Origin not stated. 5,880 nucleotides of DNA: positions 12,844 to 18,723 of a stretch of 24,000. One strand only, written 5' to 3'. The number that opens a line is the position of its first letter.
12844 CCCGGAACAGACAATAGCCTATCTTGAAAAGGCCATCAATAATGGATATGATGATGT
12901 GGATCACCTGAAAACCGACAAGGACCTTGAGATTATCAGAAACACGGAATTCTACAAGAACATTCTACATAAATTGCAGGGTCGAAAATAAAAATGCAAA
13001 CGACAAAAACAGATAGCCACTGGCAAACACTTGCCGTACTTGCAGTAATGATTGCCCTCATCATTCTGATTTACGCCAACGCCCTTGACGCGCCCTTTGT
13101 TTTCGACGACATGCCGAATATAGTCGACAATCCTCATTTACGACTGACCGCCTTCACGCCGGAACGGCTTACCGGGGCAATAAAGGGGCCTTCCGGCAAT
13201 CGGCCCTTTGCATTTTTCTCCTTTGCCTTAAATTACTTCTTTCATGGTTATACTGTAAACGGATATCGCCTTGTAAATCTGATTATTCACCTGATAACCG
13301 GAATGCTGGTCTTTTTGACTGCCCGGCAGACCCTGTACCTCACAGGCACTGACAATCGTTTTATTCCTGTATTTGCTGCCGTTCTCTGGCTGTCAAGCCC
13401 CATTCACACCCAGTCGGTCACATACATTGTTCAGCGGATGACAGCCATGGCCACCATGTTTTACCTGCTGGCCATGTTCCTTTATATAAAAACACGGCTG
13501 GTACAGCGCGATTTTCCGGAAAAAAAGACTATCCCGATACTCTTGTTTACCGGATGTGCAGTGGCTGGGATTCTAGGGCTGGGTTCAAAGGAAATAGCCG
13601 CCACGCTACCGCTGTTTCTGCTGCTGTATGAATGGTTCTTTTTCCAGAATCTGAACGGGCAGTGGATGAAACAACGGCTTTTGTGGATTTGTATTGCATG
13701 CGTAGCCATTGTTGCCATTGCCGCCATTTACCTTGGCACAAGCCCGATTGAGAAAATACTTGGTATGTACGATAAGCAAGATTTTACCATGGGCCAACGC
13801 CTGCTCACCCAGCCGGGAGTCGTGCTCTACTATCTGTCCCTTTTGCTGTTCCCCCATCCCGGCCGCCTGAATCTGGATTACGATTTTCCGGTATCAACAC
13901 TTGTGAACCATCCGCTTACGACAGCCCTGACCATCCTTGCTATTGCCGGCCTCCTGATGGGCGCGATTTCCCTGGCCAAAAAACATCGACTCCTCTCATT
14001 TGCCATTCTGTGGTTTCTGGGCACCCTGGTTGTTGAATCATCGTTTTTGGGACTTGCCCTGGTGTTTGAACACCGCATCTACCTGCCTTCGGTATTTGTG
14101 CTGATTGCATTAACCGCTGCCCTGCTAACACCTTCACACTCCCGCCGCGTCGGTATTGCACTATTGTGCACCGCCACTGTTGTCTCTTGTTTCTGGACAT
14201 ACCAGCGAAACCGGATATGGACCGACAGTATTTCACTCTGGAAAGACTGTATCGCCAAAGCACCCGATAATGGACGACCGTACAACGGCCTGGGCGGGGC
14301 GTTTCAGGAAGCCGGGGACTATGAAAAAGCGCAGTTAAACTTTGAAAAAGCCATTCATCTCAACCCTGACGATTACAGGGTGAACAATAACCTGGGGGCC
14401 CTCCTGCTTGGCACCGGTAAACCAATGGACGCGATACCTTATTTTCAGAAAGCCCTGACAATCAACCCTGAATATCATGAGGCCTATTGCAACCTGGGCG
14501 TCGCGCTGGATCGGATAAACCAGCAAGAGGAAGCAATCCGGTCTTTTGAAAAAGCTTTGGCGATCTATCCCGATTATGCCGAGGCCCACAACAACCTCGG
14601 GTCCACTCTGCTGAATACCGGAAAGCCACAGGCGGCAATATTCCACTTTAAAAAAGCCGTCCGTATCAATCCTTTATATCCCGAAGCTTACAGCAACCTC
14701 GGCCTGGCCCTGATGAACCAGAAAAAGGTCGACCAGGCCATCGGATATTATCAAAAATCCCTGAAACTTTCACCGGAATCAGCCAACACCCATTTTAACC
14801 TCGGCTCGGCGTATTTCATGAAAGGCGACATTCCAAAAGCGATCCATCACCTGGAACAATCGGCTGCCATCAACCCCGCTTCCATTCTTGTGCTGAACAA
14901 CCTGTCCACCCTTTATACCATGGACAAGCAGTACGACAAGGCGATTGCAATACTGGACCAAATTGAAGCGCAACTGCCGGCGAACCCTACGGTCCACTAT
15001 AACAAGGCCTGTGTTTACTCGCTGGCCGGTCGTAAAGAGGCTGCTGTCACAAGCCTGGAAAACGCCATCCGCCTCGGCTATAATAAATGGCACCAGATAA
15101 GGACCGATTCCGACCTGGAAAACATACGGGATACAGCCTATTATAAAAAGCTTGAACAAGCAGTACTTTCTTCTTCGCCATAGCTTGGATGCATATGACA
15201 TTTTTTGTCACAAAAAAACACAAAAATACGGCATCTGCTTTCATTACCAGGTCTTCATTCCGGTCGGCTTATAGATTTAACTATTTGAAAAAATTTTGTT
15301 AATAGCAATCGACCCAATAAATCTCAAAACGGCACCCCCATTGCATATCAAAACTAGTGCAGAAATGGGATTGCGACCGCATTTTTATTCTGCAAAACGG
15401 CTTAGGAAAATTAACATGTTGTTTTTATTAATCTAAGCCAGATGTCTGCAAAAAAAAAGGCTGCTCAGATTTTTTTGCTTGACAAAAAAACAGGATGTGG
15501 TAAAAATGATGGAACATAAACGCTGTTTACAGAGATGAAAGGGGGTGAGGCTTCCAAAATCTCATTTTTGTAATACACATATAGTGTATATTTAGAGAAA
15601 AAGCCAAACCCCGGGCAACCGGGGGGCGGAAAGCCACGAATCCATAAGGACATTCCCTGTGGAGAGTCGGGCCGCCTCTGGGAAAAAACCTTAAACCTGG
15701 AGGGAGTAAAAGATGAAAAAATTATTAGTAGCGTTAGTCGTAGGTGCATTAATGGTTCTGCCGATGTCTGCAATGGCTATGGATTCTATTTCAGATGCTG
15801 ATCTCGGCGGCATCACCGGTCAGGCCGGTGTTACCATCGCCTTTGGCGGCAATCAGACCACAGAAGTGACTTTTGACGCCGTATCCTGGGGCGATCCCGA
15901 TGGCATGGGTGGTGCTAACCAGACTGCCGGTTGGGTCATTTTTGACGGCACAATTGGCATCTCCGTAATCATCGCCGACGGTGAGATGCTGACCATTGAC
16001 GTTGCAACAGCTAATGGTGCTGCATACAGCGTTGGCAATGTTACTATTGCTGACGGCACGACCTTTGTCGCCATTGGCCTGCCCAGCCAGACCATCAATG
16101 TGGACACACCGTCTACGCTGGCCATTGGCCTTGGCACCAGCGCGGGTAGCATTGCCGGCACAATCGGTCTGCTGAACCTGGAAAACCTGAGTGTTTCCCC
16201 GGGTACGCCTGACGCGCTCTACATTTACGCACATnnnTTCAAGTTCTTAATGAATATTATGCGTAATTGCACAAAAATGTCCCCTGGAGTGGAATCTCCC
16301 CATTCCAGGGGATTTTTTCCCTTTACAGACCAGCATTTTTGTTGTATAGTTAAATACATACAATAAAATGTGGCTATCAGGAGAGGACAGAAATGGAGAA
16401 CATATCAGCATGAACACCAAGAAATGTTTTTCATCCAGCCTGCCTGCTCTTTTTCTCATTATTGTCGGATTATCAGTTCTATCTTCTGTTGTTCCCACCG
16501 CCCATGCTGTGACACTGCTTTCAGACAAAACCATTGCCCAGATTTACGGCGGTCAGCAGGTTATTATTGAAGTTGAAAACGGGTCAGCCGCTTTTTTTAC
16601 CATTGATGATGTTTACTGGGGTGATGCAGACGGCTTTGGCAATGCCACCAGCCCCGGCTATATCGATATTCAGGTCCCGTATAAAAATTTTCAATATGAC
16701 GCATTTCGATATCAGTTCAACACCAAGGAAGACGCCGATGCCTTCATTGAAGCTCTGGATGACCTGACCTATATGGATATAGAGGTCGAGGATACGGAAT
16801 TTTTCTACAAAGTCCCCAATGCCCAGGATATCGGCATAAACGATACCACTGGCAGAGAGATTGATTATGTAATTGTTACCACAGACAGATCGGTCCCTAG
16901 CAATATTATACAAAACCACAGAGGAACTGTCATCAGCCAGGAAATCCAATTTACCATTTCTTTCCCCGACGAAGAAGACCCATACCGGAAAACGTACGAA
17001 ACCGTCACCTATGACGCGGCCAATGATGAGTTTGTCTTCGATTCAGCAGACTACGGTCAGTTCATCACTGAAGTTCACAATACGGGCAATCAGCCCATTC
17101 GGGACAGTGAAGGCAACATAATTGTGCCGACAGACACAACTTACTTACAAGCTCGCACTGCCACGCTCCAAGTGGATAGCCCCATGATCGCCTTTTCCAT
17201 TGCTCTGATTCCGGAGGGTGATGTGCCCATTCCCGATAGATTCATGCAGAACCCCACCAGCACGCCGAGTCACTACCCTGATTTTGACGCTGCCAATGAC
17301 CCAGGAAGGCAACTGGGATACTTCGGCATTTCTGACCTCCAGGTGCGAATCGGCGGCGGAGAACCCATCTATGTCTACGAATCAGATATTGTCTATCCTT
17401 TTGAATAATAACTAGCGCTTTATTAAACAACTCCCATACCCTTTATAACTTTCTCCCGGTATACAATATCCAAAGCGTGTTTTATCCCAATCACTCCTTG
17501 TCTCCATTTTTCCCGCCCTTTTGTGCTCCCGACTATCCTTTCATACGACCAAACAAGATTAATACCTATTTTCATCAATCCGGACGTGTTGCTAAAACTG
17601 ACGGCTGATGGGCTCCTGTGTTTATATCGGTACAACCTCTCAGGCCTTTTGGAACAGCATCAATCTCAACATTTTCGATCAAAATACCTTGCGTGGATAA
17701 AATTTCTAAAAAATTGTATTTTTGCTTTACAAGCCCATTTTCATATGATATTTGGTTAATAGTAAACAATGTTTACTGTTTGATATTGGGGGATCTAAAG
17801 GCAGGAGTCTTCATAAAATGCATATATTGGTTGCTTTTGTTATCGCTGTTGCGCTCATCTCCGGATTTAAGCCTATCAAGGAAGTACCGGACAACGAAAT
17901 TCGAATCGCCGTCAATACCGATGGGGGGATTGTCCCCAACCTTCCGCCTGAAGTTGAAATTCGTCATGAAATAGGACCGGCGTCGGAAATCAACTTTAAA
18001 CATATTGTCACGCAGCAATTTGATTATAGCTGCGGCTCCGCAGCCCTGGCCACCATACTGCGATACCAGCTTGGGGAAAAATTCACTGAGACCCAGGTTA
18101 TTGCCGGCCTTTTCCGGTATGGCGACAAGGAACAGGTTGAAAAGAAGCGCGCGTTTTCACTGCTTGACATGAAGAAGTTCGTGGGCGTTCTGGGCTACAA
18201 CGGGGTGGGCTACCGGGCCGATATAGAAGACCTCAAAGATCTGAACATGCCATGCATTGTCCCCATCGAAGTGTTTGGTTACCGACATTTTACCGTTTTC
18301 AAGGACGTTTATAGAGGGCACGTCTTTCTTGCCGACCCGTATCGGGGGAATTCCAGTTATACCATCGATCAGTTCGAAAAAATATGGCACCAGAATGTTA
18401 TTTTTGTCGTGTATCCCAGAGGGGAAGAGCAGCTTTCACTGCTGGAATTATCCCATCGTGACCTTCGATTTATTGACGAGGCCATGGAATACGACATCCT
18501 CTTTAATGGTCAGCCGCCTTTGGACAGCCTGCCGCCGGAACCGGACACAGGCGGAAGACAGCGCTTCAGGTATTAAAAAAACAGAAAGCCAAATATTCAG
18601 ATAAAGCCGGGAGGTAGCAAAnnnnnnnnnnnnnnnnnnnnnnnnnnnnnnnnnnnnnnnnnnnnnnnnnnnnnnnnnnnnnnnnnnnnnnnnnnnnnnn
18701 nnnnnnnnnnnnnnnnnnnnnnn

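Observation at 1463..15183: Six tandem paralogs of a TMTC-like GT-C glycosyltransferase-TPR fusion: conserved catalytic membrane domain, diversified TPR domains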

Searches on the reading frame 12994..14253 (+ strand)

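Call 5: search_protein_families(library=pfam, proteins=[window:12994-14253:+], max_evalue=10)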
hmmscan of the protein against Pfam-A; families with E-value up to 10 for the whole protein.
window:12994-14253:+ (420 aa): 1 family
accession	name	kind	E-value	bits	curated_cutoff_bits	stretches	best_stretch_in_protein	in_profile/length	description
PF17099.10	TrpP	-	0.0026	18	27.2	2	302-376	75-146/169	Tryptophan transporter TrpP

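Call 6: search_protein_families(library=ncbifam, proteins=[window:12994-14253:+], max_evalue=10)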
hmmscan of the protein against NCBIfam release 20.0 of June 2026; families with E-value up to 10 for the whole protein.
window:12994-14253:+ (420 aa): 3 families
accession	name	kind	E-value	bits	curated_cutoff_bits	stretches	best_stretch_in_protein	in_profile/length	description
NF011601.0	PRK15027.1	equivalog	0.18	10.1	912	1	310-352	66-108/484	xylulokinase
NF010195.0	PRK13673.1-2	equivalog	2.6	8.7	189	1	226-258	96-128/129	hypothetical protein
NF045849.1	ICE_MMCAP2_0565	equivalog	5.9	6.7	40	0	11-29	18-36/80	Mbov_0395 family pilin-like conjugal transfer protein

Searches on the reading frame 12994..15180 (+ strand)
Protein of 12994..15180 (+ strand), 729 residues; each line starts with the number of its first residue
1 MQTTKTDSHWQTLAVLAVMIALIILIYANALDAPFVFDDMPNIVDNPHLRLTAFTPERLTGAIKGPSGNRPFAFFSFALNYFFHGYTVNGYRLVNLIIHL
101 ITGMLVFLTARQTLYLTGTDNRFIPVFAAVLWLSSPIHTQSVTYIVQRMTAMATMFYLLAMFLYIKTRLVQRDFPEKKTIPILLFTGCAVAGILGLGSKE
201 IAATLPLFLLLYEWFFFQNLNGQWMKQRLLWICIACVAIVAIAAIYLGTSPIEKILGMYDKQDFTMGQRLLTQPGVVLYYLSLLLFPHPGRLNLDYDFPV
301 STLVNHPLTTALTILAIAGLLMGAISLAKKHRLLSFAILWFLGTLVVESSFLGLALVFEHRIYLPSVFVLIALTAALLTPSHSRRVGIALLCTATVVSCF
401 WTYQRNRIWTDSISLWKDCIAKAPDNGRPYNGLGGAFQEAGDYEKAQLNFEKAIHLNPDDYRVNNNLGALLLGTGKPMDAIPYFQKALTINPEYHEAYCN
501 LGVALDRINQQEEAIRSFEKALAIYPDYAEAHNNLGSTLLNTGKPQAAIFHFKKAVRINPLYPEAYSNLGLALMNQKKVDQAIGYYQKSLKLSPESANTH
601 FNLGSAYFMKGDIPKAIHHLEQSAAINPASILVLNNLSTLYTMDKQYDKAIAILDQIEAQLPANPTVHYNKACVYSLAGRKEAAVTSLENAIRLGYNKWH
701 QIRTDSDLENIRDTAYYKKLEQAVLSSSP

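Call 4: search_protein_families(library=pfam, proteins=[window:12994-15180:+], max_evalue=0.01)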
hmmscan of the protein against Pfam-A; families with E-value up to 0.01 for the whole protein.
window:12994-15180:+ (729 aa): 27 families (the best 25 are shown)
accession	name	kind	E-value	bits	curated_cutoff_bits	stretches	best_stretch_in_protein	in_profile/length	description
PF00515.34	TPR_1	-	2.4e-56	185.8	27.8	6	563-595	1-33/34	Tetratricopeptide repeat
PF07719.23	TPR_2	-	2.4e-53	174.3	27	5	563-595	1-33/34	Tetratricopeptide repeat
PF13431.12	TPR_17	-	2.7e-48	158.6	24.4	5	518-549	2-33/34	Tetratricopeptide repeat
PF13181.12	TPR_8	-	3e-42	139.6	25.7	3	496-528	2-34/34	Tetratricopeptide repeat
PF13424.12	TPR_12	-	3.7e-39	133.2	30.1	3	564-626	4-74/77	Tetratricopeptide repeat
PF13414.12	TPR_11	-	1.1e-38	131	26.8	5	509-543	8-42/42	TPR repeat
PF13432.12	TPR_16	-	7.2e-38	129.1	32.7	5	535-596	3-64/65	Tetratricopeptide repeat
PF14559.12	TPR_19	-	8.7e-31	106.5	25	6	512-565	8-61/68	Tetratricopeptide repeat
PF13428.12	TPR_14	-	2.6e-28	96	23.5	0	535-570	7-42/44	Tetratricopeptide repeat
PF13374.12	TPR_10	-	3.3e-22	78.2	27.5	0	565-592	4-31/42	Tetratricopeptide repeat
PF13176.12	TPR_7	-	1.2e-18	66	27.9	1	565-594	1-32/36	Tetratricopeptide repeat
PF13174.12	TPR_6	-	3.1e-18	65.5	26.3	0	564-596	1-33/33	Tetratricopeptide repeat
PF13371.12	TPR_9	-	1.9e-16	60.2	35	1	572-629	4-61/73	Tetratricopeptide repeat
PF23914.1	TPR_CcmH_CycH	-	2e-15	57.4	42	2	568-665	55-155/158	Cytochrome c-type biogenesis protein H TPR domain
PF25064.1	ARM_TT21_5th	-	6.9e-10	39.7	27.8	1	441-521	15-98/117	TT21 fifth ARM repeats domain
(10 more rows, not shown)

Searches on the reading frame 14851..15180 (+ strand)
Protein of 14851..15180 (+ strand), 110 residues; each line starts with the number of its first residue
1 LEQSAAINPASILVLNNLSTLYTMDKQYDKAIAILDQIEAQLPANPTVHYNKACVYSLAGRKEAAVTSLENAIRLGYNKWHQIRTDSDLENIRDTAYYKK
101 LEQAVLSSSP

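Call 78: search_protein_families(library=pfam, proteins=[window:14851-15180:+], max_evalue=0.01)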
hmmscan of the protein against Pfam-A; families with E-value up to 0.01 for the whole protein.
window:14851-15180:+ (110 aa): 12 families
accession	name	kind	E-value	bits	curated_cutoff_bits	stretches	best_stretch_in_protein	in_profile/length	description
PF14559.12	TPR_19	-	2.8e-11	44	25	2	24-72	3-51/68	Tetratricopeptide repeat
PF13431.12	TPR_17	-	2.6e-08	33.9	24.4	1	2-33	3-34/34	Tetratricopeptide repeat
PF07719.23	TPR_2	-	4.5e-07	29.9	27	1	47-75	2-30/34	Tetratricopeptide repeat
PF13181.12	TPR_8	-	1.9e-06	28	25.7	1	48-75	3-30/34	Tetratricopeptide repeat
PF00515.34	TPR_1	-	7.3e-06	26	27.8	1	48-75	3-30/34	Tetratricopeptide repeat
PF22316.2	ABhydrolase-like_N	-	7.5e-06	26.2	27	1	15-103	6-96/106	A/B hydrolase-like, N-terminal domain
PF13424.12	TPR_12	-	1.5e-05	25.5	30.1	1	14-74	5-73/77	Tetratricopeptide repeat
PF13374.12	TPR_10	-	8.2e-05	22.9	27.5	0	15-37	5-27/42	Tetratricopeptide repeat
PF13428.12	TPR_14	-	0.00036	21.4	23.5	0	18-53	7-42/44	Tetratricopeptide repeat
PF13176.12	TPR_7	-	0.00085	19.7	27.9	0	50-75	3-28/36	Tetratricopeptide repeat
PF13371.12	TPR_9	-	0.0013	19.2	35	1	21-75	4-58/73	Tetratricopeptide repeat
PF13174.12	TPR_6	-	0.0022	19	26.3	0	20-39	8-27/33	Tetratricopeptide repeat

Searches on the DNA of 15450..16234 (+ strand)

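Call 79: search_rna_families(sources=[L081, L082, L083, L085, L086, L087, L090, L091, L093, L096, L098, L100, L103, L106, L107, L112, L115, L120, L123, L129], threshold=gathering)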
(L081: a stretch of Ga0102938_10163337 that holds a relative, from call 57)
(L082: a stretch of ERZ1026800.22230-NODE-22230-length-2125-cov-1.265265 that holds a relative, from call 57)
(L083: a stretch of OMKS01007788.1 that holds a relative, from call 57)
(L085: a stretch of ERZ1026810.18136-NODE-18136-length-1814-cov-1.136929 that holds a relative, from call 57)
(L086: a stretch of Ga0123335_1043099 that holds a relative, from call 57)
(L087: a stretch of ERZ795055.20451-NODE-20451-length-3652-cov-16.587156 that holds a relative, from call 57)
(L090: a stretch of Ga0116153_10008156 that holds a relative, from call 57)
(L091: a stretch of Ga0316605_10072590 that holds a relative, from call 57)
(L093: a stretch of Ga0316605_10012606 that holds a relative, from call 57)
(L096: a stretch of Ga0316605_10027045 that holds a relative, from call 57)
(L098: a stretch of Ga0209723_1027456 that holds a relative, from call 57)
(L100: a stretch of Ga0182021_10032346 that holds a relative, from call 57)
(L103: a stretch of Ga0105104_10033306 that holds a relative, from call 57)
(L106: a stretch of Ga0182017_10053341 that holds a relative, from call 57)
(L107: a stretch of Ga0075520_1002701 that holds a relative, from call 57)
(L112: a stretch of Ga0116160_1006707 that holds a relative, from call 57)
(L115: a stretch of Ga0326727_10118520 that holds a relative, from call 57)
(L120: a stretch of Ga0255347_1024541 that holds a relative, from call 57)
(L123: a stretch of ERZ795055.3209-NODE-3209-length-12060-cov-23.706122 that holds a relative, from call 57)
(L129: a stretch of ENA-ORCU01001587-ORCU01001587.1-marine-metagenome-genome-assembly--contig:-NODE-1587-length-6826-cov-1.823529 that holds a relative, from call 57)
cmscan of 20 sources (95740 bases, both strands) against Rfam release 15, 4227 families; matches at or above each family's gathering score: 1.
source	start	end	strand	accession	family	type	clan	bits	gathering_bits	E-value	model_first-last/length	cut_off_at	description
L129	2013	2074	+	RF01051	c-di-GMP-I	Cis-reg; riboswitch;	CL00126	37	35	0.0019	1-87/87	no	c-di-GMP-I riboswitch aptamer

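Call 88: search_rna_families(source=window, start=15450, end=15760, threshold=evalue, max_evalue=0.01, show_alignments=2)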
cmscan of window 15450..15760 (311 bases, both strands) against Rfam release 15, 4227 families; matches with E-value up to 0.01: 1.
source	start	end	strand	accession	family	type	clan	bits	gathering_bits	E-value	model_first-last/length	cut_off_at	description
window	15594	15680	+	RF03167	c-di-GMP-I-GGC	Cis-reg; riboswitch;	CL00126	60.3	59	4.8e-14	1-80/80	no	c-di-GMP-I-GGC riboswitch aptamer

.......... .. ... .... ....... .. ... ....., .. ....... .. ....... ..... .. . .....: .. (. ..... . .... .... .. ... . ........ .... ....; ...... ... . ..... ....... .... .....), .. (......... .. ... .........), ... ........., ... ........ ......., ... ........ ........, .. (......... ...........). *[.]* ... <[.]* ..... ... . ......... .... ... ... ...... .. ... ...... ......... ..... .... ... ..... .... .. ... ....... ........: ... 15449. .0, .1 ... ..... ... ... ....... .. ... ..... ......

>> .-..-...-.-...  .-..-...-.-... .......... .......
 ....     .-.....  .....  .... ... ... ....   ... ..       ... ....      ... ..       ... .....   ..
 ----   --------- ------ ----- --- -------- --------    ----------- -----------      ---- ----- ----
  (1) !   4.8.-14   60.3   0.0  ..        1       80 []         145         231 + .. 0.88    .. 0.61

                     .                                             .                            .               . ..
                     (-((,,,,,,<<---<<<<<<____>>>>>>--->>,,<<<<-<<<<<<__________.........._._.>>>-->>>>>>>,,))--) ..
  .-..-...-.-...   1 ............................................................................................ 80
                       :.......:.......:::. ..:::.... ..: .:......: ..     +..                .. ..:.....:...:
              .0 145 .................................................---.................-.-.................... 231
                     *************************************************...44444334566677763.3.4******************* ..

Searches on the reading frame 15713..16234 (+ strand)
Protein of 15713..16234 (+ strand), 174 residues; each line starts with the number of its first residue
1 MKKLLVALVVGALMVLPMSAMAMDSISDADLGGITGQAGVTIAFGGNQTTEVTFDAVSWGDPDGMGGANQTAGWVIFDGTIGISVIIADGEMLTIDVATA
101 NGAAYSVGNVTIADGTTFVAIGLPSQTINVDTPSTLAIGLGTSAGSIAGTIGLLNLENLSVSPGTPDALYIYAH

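Call 16: search_protein_families(library=pfam, proteins=[window:15713-16234:+], max_evalue=0.1)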
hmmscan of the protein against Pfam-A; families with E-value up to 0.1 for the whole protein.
window:15713-16234:+ (174 aa): 1 family
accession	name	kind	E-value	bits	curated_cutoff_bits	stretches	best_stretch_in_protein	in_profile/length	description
PF19657.4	DUF6160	-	2.7e-09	37.6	27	1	1-67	1-60/96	Family of unknown function (DUF6160)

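Call 57: find_related_loci(query=A6, collection=metagenome_contigs, flank=10000)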
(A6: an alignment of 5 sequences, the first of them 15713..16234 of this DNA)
Query A6 (174 aa) in metagenome_contigs; peptide patterns used: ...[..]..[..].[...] (x = any residue, [..] = any of these).
222 stretches matched a pattern; 128 encode a relative of the query (tblastn E <= 1e-3); the best 80 are kept; 80 distinct loci.
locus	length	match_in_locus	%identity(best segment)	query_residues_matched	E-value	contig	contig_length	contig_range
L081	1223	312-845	56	1-174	2e-53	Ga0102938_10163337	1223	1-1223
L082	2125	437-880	39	1-146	2e-17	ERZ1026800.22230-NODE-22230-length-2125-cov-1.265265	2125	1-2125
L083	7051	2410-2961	35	1-159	2e-17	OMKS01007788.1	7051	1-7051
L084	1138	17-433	40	1-135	3e-17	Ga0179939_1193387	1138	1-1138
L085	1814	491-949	41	1-151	6e-17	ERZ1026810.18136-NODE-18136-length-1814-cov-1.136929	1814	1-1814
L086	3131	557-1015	39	1-151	7e-17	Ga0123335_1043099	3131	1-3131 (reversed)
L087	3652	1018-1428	39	1-135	1e-16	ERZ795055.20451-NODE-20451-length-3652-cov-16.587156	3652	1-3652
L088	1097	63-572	38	1-164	7e-17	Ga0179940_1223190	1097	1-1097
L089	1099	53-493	40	1-146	9e-17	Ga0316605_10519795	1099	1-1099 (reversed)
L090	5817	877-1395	36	1-164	1e-16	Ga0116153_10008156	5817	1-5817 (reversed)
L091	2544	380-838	36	1-151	4e-16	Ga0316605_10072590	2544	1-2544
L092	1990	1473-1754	44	1-99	3e-16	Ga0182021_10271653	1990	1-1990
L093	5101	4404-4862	36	1-151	4e-16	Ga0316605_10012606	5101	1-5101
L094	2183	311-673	39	1-118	3e-16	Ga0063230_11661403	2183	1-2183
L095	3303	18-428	42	1-135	9e-16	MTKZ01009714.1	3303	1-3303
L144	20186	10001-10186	47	12-75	2e-10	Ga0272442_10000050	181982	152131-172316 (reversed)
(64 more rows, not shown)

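Call 74: search_protein_families(library=pfam, proteins=[window:15713-16234:+], max_evalue=1)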
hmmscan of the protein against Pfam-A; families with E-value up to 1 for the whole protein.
window:15713-16234:+ (174 aa): 1 family
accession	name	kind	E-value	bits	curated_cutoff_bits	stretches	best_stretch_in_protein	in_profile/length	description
PF19657.4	DUF6160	-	2.7e-09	37.6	27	1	1-67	1-60/96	Family of unknown function (DUF6160)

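Call 83: search_protein_families(library=pfam, proteins=[L144:6672-7979:+, L144:8250-8972:+, L144:9143-9802:+, L144:11111-11848:+, L144:11883-12797:+], max_evalue=0.001)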
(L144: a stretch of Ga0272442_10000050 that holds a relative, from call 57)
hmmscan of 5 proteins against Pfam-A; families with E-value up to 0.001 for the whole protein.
L144:6672-7979:+ (436 aa): 2 families
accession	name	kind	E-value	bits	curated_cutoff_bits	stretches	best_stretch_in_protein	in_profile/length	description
PF18911.6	PKD_4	-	6.2e-25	87.5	27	2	53-98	33-77/85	PKD domain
PF00801.26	PKD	-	8e-17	61.5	23.5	2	56-97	31-73/80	PKD domain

L144:8250-8972:+ (241 aa): 4 families
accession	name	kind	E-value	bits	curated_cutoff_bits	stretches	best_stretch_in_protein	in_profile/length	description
PF00196.25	GerE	-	1e-18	67.1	23.5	1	173-226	2-55/57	Bacterial regulatory proteins, luxR family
PF08281.18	Sigma70_r4_2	-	9.2e-05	22.5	25.7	1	169-216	6-54/54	Sigma-70, region 4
PF04545.22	Sigma70_r4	-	9.9e-05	22.2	24.1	1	171-216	2-48/50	Sigma-70, region 4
PF00072.30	Response_reg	-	0.00023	21.7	30.2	1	13-125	2-108/111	Response regulator receiver domain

L144:9143-9802:+ (220 aa): 0 families

L144:11111-11848:+ (246 aa): 0 families

L144:11883-12797:+ (305 aa): 1 family
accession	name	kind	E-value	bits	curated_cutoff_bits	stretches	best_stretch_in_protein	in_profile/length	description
PF19657.4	DUF6160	-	2.7e-14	53.6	27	1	13-68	7-59/96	Family of unknown function (DUF6160)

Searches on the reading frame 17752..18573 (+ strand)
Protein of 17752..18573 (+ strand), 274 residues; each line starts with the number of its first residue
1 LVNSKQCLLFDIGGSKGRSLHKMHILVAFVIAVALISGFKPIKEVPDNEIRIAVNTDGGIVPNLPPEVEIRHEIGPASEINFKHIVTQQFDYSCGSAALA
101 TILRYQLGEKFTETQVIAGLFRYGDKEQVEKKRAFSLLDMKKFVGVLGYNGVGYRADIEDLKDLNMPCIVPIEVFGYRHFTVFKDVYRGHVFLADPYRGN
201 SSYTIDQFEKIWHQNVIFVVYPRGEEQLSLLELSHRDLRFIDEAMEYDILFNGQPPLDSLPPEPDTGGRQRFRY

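Call 16: search_protein_families(library=pfam, proteins=[window:17752-18573:+], max_evalue=0.1)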
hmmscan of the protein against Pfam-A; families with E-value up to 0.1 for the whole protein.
window:17752-18573:+ (274 aa): 2 families
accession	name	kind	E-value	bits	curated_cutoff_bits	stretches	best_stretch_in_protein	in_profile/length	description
PF03412.21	Peptidase_C39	-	7.2e-18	65.1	22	1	84-219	3-128/133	Peptidase C39 family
PF22179.2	RickCE_cat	-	0.023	15.5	27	1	42-111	19-89/102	RickCE-like, catalytic domain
